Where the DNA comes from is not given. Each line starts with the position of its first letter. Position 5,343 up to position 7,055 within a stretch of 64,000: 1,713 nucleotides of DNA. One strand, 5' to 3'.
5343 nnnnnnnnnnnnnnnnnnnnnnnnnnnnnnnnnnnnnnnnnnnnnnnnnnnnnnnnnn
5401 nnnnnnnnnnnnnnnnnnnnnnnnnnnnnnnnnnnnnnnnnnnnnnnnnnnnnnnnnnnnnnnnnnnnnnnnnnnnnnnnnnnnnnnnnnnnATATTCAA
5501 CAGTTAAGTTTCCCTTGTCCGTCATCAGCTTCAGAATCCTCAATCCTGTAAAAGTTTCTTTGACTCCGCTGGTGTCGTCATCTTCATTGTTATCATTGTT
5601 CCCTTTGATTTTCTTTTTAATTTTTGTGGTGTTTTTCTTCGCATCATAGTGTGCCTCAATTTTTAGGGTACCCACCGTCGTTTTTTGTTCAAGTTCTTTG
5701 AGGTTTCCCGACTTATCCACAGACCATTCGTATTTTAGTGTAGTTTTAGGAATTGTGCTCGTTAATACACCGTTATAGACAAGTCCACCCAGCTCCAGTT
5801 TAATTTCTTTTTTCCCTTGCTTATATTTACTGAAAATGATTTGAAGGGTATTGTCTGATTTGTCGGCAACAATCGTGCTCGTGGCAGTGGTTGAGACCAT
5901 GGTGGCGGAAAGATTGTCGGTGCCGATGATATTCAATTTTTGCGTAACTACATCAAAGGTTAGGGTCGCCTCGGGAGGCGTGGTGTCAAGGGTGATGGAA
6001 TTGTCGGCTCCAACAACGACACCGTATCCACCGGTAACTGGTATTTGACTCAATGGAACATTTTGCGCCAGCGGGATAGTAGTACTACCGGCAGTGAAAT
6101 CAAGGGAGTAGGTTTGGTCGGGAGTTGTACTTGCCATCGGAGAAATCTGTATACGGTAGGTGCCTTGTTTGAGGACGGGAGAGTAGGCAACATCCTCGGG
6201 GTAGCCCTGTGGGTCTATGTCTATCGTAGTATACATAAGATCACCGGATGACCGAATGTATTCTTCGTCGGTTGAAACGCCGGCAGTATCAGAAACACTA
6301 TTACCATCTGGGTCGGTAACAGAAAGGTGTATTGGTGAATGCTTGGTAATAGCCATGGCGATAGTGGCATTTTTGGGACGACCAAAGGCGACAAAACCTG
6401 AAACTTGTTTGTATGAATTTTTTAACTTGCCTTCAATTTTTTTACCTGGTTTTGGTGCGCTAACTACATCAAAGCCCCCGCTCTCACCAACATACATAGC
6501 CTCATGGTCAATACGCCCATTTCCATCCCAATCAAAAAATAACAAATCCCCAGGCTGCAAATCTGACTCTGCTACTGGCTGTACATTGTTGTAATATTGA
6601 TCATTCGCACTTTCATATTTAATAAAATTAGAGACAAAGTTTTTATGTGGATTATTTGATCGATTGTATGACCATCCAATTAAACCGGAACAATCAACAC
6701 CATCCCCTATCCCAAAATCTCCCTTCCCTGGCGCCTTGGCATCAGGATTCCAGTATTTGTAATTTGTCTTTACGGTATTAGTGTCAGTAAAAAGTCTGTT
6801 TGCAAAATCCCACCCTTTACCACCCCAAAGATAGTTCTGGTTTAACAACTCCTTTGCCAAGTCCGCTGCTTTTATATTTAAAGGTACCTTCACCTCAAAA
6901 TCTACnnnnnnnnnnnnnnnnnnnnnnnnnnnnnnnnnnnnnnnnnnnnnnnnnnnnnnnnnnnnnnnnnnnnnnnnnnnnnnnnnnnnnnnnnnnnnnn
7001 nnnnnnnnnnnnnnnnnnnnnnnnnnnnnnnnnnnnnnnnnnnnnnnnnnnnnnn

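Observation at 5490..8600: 1036-aa exported beta-helix protein carrying an NlpC/P60 peptidase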

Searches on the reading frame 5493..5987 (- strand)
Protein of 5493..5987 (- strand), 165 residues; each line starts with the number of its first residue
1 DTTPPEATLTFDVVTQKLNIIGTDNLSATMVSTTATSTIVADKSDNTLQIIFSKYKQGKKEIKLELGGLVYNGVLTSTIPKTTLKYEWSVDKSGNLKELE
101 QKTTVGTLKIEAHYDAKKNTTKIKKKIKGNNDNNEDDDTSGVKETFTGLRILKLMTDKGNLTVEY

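Call 43: search_protein_representatives(protein=window:5493-5987:-)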
Query: 165 residues. Proteins with E-value up to 0.001 (for the whole library): 614; up to 1e-10: 178; up to 1e-30: 18. The best 150 are listed.
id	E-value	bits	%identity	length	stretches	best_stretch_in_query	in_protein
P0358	1.2e-50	187.7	61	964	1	1-165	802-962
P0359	2.1e-49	183.7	59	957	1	1-165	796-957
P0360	4.7e-48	179.3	60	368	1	1-165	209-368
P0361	8.8e-46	171.9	55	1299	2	1-165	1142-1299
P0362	1.3e-45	171.4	58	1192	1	1-165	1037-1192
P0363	4.8e-44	166.3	59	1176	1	1-165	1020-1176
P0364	6.5e-44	165.9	57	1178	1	1-165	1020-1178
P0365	5.1e-43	163.0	52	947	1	1-165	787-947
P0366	6.1e-43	162.7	54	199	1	1-164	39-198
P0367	4.4e-41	156.7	53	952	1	1-165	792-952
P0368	8.0e-41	155.8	54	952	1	1-163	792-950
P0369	2.3e-40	154.3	59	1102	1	1-160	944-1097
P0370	5.6e-40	153.1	51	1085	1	1-165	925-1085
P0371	6.0e-40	153.0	60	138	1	30-165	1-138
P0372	6.5e-40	152.9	57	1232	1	1-165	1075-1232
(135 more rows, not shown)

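Call 47: search_protein_families(library=pfam, alignment_id=A5, max_evalue=0.001)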
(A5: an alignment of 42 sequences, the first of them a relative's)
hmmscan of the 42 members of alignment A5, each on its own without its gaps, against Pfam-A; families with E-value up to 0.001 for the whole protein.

A. member 1, P0358 (964 aa): 5 families
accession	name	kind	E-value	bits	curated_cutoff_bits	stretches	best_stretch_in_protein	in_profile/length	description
PF02450.21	LCAT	-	1.4e-14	54.6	21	1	288-613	63-375/392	Lecithin:cholesterol acyltransferase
PF24517.2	CBM96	-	4.4e-08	33.6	26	1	76-199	40-155/164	Carbohydrate-binding module family 96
PF24096.1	DUF7379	-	4.6e-08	33.7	33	1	352-409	59-118/191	Domain of unknown function (DUF7379)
PF06848.17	Disaggr_repeat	-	6.9e-05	23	33.9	1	130-206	101-177/179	Disaggregatase related repeat domain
PF07819.20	PGAP1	-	0.00046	20.4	24.3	0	351-409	76-135/233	PGAP1-like alpha/beta domain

B. families by the number of members that match (of 42 scanned): 22 families
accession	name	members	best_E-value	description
PF02450.21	LCAT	34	7.3e-23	Lecithin:cholesterol acyltransferase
PF24096.1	DUF7379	34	4.6e-08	Domain of unknown function (DUF7379)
PF07819.20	PGAP1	14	7.8e-10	PGAP1-like alpha/beta domain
PF13229.12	Beta_helix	9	5.6e-34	Right handed beta helix region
PF05048.19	NosD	7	7e-38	Periplasmic copper-binding protein (NosD)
PF00561.26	Abhydrolase_1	5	4.2e-06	alpha/beta hydrolase fold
PF05990.18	DUF900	5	1.3e-05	Alpha/beta hydrolase of unknown function (DUF900)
PF02089.21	Palm_thioest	4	1.6e-07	Palmitoyl protein thioesterase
PF13529.12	Peptidase_C39_2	3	3e-07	Peptidase_C39 like family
PF05057.20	DUF676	3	0.00022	Putative serine esterase (DUF676)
PF01674.24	Lipase_2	2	3.1e-07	Lipase (class 2)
PF13385.13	Laminin_G_3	1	3.6e-16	Concanavalin A-like lectin/glucanases superfamily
PF19403.5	SpaA_2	1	9.9e-14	Prealbumin-like fold domain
PF01471.23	PG_binding_1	1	3.3e-12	Putative peptidoglycan binding domain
PF24517.2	CBM96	1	4.4e-08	Carbohydrate-binding module family 96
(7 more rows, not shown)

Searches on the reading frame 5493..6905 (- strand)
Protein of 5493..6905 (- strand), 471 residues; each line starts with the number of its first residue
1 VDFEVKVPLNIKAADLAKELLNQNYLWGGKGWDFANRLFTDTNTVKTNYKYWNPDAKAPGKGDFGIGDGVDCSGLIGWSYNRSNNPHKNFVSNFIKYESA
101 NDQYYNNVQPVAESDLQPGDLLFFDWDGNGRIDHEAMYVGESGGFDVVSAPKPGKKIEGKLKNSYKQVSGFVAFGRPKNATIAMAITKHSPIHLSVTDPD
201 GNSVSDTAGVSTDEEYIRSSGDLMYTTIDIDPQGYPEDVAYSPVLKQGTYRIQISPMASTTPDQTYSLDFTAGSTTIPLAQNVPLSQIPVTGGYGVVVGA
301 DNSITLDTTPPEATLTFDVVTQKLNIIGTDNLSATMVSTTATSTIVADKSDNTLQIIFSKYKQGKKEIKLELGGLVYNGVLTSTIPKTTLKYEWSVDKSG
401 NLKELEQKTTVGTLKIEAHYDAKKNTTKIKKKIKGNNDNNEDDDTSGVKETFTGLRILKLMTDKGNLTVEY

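Call 24: find_homologous_proteins(query=window:5493-6905:-, max_evalue=0.001)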
Query window:5493-6905:- (471 aa): 182 proteins with E <= 0.001 among 8000 candidates; the best 120 are listed.
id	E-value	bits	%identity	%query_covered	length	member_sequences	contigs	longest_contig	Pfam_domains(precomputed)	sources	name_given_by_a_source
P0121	9.2e-126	439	48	98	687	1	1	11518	PF00877.26,PF00041.28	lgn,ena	-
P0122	2.4e-118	414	47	98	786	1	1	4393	PF00877.26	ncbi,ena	-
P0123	1.8e-104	368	43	100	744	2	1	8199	PF00877.26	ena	-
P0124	2.4e-101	358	56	65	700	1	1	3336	PF00877.26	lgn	-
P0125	4.8e-86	308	50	65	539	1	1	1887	PF00877.26,PF24517.3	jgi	jgi:hypothetical protein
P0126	9.3e-84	300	51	65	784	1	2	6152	PF00877.26,PF13385.14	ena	-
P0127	6.0e-82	294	49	65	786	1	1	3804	PF00877.26,PF13385.14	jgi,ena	-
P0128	3.3e-81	292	49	66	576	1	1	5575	PF00877.26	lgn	-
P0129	4.8e-80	288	48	64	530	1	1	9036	PF00877.26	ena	-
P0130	2.5e-75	272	48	66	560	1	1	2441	PF00877.26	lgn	-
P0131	2.7e-75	272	47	66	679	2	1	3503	PF00877.26,PF05048.20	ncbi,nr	ncbi:C40 family peptidase, partial [Patescibacteria group bacterium]|nr:C40 family peptidase [Patesc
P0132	7.4e-75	271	47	66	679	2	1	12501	PF00877.26,PF13385.14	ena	-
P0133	2.3e-74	269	46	62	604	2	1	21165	PF00877.26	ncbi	-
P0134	5.7e-74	268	48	66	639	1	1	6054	PF00877.26,PF24517.3,PF00688.25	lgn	-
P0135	1.0e-73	267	47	65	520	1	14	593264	PF00877.26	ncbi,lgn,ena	ncbi:MAG: NlpC/P60 family protein [Patescibacteria group bacterium]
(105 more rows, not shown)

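Call 33: find_encoding_contigs(protein=P0121, flank=8000, max_places=1)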
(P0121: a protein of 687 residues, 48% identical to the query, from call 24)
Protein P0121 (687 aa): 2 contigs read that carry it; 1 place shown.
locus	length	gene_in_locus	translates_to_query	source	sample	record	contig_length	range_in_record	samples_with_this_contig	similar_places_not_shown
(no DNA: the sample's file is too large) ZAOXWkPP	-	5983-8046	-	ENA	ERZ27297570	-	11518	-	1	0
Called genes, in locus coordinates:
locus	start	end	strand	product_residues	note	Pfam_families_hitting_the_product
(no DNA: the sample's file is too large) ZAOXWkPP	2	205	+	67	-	?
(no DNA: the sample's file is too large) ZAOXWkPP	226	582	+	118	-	PF01196:Ribosomal_L17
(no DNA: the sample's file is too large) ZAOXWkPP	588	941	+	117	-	PF00572:Ribosomal_L13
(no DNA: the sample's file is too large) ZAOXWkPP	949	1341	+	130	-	PF00380:Ribosomal_S9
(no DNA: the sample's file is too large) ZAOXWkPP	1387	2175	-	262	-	PF04909:Amidohydro_2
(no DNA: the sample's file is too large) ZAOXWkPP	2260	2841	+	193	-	PF01025:GrpE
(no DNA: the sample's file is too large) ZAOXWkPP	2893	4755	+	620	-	PF00012:HSP70, PF06723:MreB_Mbl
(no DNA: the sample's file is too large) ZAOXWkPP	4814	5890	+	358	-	PF00226:DnaJ, PF01556:DnaJ_C, PF27659:CHP02642 (faint), PF00684:DnaJ_CXXCXGXG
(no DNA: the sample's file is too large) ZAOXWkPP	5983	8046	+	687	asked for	PF00041:fn3 (faint), PF00877:NLPC_P60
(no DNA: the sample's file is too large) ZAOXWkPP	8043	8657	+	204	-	-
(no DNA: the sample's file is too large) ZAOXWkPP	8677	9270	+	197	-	-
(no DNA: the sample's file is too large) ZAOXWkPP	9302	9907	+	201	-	-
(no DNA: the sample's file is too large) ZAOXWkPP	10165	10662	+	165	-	-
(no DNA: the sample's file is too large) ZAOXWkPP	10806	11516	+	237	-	?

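Call 34: find_encoding_contigs(protein=P0123, flank=8000, max_places=1)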
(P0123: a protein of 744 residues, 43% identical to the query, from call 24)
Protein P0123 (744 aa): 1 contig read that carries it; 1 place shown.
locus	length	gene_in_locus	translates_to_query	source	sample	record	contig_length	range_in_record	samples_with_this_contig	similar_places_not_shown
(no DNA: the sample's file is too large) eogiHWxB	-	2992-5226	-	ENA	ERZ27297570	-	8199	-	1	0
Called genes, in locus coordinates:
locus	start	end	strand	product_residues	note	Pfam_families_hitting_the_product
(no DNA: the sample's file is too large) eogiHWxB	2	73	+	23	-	?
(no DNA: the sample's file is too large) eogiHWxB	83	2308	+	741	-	PF04932:Wzy_C, PF14559:TPR_19 (faint)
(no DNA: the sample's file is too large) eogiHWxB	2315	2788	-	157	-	-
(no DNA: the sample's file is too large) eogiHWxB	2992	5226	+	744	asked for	PF00877:NLPC_P60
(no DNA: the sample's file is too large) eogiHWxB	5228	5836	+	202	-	-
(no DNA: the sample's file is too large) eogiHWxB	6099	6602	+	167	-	PF00466:Ribosomal_L10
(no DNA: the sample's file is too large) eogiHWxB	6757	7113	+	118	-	PF16320:Ribosomal_L12_N, PF00542:Ribosomal_L12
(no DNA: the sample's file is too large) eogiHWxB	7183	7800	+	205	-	-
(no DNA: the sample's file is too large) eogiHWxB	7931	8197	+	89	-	?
